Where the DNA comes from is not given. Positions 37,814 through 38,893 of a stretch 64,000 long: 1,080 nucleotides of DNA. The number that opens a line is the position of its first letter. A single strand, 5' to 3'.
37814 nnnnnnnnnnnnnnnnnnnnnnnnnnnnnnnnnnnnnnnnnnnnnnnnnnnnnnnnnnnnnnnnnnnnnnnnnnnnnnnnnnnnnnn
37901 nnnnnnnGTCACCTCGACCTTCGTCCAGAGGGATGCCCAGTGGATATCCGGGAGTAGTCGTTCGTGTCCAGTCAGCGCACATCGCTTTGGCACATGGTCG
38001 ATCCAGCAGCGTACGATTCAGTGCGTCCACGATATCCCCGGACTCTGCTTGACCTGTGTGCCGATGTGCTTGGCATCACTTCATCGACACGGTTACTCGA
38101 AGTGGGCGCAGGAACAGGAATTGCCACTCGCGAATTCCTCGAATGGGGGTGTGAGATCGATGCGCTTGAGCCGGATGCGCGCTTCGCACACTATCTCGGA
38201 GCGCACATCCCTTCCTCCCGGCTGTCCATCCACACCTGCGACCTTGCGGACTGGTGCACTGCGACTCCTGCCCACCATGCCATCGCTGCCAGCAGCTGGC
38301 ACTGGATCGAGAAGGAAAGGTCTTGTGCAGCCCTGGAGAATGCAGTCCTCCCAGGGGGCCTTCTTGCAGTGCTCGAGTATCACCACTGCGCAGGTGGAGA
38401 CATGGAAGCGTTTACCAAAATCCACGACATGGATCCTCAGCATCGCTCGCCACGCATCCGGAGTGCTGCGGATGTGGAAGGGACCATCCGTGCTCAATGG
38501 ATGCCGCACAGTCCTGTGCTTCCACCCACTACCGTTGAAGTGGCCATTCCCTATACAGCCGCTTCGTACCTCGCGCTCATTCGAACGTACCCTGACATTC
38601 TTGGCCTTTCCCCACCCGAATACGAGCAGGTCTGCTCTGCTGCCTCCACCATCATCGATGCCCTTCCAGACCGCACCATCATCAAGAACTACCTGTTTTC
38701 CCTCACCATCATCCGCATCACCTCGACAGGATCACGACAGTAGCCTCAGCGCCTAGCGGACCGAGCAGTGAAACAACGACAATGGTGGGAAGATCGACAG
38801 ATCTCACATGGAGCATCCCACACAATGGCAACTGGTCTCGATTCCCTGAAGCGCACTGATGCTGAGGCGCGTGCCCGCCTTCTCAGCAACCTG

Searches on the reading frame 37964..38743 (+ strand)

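Call 13: search_protein_families(library=pfam, max_evalue=0.001, proteins=[window:37964-38743:+])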
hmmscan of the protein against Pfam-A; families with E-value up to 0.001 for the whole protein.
window:37964-38743:+ (259 aa): 3 families
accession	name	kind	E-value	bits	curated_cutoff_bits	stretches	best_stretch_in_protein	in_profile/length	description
PF00398.26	RrnaAD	-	1.4e-05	24.8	24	1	33-101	23-92/263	Ribosomal RNA adenine dimethylase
PF13489.12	Methyltransf_23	-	0.00018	21.7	27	1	24-76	8-58/164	Methyltransferase domain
PF13649.12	Methyltransf_25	-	0.00049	21.2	27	1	45-127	2-92/97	Methyltransferase domain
